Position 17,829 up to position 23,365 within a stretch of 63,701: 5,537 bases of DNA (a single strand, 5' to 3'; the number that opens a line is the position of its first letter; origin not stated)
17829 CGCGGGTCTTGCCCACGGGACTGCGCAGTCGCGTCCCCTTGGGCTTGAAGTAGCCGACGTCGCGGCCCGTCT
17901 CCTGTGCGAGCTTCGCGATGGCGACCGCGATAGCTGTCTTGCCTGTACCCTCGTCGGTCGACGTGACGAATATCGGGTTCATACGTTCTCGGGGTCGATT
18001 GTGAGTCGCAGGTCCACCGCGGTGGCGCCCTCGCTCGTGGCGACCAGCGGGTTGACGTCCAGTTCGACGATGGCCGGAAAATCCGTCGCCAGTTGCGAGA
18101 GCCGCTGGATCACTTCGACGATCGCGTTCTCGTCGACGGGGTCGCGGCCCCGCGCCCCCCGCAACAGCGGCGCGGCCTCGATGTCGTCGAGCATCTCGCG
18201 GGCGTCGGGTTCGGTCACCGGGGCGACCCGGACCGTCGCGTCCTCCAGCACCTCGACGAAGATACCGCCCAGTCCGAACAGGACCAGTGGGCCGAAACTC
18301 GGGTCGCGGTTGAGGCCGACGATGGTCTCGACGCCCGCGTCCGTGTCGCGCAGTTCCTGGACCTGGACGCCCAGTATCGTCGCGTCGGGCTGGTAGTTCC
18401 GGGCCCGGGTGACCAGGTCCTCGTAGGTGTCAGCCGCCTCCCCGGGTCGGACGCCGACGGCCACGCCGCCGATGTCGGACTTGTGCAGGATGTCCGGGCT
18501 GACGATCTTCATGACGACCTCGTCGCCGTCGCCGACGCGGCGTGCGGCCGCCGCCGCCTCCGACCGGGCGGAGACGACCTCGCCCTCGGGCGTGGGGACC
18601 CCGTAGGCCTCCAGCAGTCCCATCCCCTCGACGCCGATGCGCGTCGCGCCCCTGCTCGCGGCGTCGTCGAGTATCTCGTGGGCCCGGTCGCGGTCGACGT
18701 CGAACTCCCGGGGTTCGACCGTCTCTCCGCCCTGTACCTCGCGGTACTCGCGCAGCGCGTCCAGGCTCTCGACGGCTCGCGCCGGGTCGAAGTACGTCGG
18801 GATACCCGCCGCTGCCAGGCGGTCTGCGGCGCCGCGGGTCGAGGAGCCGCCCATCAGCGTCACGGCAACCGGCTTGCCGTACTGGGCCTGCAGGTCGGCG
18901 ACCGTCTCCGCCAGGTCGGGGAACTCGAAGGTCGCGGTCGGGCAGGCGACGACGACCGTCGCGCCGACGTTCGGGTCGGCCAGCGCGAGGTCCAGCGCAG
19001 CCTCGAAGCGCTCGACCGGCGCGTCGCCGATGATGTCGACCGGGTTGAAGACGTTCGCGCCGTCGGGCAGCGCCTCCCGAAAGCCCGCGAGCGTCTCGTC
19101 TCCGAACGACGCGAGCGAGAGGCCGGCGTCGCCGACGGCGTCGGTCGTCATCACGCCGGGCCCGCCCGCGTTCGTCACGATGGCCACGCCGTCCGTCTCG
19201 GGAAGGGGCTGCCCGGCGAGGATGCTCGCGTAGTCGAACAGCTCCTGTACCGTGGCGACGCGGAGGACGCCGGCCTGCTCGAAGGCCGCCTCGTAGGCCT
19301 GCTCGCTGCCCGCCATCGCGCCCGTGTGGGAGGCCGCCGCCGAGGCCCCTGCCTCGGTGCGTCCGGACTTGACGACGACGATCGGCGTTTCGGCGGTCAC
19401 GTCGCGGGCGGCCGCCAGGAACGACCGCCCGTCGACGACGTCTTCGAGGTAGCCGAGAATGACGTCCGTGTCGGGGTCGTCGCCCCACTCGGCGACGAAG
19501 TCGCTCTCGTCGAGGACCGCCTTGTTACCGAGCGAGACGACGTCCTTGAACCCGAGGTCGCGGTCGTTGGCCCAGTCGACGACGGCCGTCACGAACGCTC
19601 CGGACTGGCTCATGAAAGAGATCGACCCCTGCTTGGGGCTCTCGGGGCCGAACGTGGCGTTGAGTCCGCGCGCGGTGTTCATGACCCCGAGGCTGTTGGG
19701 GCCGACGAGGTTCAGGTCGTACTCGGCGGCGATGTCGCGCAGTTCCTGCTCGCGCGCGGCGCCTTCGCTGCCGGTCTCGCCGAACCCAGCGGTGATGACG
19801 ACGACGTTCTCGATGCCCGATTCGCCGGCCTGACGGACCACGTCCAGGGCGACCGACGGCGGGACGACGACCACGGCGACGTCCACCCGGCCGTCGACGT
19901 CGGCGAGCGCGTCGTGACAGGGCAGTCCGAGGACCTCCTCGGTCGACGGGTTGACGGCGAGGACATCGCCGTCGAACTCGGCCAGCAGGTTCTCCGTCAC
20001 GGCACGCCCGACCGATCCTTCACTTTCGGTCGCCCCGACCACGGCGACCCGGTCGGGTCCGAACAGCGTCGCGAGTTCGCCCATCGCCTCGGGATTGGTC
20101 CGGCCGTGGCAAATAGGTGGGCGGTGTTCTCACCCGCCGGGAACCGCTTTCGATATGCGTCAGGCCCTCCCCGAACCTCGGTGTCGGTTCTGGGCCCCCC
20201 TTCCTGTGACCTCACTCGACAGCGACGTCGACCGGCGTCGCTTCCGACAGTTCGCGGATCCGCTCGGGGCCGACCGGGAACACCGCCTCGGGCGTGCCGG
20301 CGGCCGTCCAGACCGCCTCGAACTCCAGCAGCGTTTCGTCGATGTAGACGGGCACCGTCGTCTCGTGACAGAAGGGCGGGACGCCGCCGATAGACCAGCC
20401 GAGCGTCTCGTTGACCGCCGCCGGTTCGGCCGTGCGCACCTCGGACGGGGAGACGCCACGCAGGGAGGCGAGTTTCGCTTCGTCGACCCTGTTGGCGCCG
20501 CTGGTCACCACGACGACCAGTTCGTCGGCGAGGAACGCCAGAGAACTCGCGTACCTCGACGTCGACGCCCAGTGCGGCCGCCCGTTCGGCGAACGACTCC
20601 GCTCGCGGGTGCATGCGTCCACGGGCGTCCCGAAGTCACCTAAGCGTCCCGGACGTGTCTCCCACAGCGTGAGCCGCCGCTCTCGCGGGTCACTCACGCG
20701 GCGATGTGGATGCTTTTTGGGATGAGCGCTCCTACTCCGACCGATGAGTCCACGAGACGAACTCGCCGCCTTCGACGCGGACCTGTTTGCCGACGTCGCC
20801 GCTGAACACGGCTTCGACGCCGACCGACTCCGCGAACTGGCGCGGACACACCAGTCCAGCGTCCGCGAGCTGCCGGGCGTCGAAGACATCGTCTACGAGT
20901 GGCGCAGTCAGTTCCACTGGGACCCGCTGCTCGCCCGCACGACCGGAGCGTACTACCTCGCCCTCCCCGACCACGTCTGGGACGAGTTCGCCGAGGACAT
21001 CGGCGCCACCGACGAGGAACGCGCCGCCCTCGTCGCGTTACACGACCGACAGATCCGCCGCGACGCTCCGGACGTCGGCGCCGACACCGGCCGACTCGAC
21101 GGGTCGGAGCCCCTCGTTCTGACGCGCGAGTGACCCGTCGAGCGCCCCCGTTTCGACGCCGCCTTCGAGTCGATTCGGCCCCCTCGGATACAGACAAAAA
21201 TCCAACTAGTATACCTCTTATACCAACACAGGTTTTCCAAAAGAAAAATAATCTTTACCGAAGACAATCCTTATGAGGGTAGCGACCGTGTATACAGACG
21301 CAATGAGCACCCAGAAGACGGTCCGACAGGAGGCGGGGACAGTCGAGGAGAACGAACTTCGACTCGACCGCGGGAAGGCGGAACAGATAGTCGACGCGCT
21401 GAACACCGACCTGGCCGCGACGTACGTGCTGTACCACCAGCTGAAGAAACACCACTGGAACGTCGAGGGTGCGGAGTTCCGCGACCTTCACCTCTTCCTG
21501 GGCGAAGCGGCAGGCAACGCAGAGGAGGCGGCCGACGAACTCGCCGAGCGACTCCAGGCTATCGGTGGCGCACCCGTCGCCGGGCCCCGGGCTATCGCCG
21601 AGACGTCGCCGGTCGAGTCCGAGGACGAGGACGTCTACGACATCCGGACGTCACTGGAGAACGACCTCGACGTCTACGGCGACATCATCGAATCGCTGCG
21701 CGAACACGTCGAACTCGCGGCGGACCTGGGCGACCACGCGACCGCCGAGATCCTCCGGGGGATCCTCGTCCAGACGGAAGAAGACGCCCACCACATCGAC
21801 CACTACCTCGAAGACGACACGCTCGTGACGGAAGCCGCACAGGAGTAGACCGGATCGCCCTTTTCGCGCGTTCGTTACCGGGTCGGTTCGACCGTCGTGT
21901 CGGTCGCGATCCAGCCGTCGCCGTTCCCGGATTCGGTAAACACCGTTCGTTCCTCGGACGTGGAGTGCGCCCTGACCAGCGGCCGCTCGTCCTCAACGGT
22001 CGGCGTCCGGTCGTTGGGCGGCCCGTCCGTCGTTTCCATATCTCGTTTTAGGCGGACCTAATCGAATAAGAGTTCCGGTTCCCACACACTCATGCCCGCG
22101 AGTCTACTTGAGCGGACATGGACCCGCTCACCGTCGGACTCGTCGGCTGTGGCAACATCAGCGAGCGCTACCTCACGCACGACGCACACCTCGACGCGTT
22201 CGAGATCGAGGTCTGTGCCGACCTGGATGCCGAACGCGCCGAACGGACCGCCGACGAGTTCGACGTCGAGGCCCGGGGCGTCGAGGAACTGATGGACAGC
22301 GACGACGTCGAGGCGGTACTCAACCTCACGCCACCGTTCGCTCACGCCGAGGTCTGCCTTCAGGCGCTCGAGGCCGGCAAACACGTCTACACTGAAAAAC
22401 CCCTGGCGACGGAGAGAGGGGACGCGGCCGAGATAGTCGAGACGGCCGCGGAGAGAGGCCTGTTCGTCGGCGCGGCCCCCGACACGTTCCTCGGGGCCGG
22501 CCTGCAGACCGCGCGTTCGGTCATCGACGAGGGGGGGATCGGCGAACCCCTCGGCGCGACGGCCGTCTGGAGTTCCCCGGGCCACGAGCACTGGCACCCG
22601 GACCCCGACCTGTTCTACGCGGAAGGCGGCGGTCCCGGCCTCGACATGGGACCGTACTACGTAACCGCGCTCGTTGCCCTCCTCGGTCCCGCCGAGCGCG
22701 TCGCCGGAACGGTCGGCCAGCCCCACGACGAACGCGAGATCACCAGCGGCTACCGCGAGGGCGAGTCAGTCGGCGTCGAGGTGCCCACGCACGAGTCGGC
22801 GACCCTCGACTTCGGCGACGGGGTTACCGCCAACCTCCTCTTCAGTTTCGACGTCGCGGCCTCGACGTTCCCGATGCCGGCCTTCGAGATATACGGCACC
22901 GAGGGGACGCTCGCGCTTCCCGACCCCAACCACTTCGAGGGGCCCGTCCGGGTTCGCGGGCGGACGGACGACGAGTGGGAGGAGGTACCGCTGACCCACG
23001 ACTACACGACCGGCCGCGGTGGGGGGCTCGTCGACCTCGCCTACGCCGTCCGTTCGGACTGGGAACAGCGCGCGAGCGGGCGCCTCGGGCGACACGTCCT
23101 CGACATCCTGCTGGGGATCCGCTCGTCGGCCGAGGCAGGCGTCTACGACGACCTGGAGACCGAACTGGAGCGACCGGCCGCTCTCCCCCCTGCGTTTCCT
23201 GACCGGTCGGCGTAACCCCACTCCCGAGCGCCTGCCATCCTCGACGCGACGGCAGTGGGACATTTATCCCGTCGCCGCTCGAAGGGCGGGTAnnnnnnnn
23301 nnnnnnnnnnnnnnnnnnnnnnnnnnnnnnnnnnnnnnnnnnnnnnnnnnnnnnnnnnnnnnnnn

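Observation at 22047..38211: Recurrent 16-bp palindrome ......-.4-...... at seven promoter-proximal sites: candidate operator of a local regulon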

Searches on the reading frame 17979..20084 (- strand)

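Call 43: search_protein_families(library=pfam, proteins=[window:17979-20084:-], max_evalue=0.001)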
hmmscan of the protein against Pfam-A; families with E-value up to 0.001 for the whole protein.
window:17979-20084:- (701 aa): 5 families
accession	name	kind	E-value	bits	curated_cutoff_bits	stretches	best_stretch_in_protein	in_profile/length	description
PF13549.11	ATP-grasp_5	-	1.7e-72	243.8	27.6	1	484-696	12-221/221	ATP-grasp domain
PF13607.11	Succ_CoA_lig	-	9e-54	181.4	27.4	1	152-289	1-138/138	Succinyl-CoA ligase like flavodoxin domain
PF13380.12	CoA_binding_2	-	4.4e-23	82.4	22.8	1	12-136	2-115/116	CoA binding domain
PF19045.5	Ligase_CoA_2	-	1.1e-13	51.9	23.7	1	300-432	1-138/162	Ligase-CoA domain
PF02629.25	CoA_binding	-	2.4e-12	47.9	22.3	1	12-100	5-97/97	CoA binding domain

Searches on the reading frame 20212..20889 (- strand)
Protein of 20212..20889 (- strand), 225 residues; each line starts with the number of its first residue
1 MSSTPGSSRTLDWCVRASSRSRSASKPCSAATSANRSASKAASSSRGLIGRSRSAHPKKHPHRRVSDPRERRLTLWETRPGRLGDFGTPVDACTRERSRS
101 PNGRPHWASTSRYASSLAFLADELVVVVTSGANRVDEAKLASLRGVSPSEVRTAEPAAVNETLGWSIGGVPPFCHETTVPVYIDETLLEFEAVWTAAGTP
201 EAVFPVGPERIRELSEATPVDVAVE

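Call 43: search_protein_families(library=pfam, proteins=[window:20212-20889:-], max_evalue=0.001)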
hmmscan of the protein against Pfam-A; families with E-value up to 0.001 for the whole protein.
window:20212-20889:- (225 aa): 1 family
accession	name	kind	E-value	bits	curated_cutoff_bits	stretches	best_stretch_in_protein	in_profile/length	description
PF04073.20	tRNA_edit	-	2.5e-18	66.8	25.5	1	117-213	25-122/123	Aminoacyl-tRNA editing domain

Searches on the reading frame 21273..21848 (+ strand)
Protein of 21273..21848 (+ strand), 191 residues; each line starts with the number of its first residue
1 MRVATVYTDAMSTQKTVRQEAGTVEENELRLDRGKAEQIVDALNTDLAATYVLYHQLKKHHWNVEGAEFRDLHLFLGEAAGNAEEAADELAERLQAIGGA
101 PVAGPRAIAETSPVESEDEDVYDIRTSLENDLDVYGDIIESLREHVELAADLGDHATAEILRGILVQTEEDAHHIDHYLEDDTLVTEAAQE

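Call 13: search_protein_families(library=pfam, proteins=[window:21273-21848:+], max_evalue=0.01)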
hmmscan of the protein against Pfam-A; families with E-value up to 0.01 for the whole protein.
window:21273-21848:+ (191 aa): 1 family
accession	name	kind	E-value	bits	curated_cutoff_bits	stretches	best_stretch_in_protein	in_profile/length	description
PF00210.30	Ferritin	-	1.5e-32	112.9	24.5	1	41-183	2-140/142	Ferritin-like domain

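Call 49: search_protein_families(library=ncbifam, proteins=[window:21273-21848:+], max_evalue=0.001)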
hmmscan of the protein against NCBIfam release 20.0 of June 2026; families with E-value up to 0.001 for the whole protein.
window:21273-21848:+ (191 aa): 3 families
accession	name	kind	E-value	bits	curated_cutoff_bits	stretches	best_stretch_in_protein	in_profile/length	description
NF041388.1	DNAstvprot_Halo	equivalog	1.6e-90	301.6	170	1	16-186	1-171/171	DNA starvation/stationary phase protection protein DpsA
NF052461.1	DNAProtecDpsACyan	equivalog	5e-42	143.5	300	1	13-186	2-175/176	DNA starvation/stress protection protein DpsA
NF006975.0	PRK09448.1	equivalog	1.3e-23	83.9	114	1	11-168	1-155/168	DNA starvation/stationary phase protection protein Dps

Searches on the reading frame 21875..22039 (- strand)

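Call 13: search_protein_families(library=pfam, proteins=[window:21875-22039:-], max_evalue=0.01)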
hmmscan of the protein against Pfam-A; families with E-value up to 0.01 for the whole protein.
window:21875-22039:- (54 aa): 1 family
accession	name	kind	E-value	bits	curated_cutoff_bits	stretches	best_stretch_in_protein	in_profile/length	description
PF24018.1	DUF7331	-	0.0013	19.7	27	1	3-51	9-55/59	Family of unknown function (DUF7331)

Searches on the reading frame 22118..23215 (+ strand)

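Call 13: search_protein_families(library=pfam, proteins=[window:22118-23215:+], max_evalue=0.01)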
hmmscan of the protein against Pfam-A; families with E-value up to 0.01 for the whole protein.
window:22118-23215:+ (365 aa): 3 families
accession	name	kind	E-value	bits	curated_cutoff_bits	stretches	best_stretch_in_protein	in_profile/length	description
PF01408.29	GFO_IDH_MocA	-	9.6e-22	78.4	24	1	5-117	2-116/120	Oxidoreductase family, NAD-binding Rossmann fold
PF22725.1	GFO_IDH_MocA_C3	-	1.8e-19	70.4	27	1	130-265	2-123/124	GFO/IDH/MocA C-terminal domain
PF03447.22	NAD_binding_3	-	0.0013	19.9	24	1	10-114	1-110/116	Homoserine dehydrogenase, NAD binding domain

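Call 49: search_protein_families(library=ncbifam, proteins=[window:22118-23215:+], max_evalue=0.001)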
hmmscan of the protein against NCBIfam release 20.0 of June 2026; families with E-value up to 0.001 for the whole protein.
window:22118-23215:+ (365 aa): 10 families
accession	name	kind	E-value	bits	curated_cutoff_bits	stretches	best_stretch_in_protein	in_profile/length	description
TIGR04380.1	myo_inos_iolG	equivalog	3.9e-16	58.8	355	1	4-145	2-146/330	inositol 2-dehydrogenase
NF052679.1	InsChiInosDhIolG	equivalog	5.3e-15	55.3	540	1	4-154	3-158/343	bifunctional inositol 2-dehydrogenase/D-chiro-inositol 1-dehydrogenase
NF040723.1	UDP-GlcNAcDh_Arch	equivalog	1.6e-14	54.2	450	1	4-143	1-140/302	UDP-N-acetylglucosamine 3-dehydrogenase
NF041392.1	XylDh_Gfo6_Halo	equivalog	1.6e-13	50.2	350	1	18-341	32-345/350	D-xylose 1-dehydrogenase Gfo6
NF052479.1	LevoglcsnDh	equivalog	4.5e-13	48.6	650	1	31-150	39-160/386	levoglucosan dehydrogenase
NF008607.0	PRK11579.1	subfamily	2.8e-08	33.2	330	1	2-190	3-190/346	oxidoreductase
NF007574.0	PRK10206.1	equivalog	9.9e-08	31.4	352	1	54-143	56-145/345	oxidoreductase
NF058561.1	BT_2158_fam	equivalog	1.8e-07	30.2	750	1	4-115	36-148/487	glycoside 3-dehydrogenase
NF058563.1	BT_2159_fam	equivalog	2e-06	27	650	1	5-143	2-142/350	disaccharide 3-dehydrogenase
NF009830.0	PRK13304.1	equivalog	0.00092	18.8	267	0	4-90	2-88/265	aspartate dehydrogenase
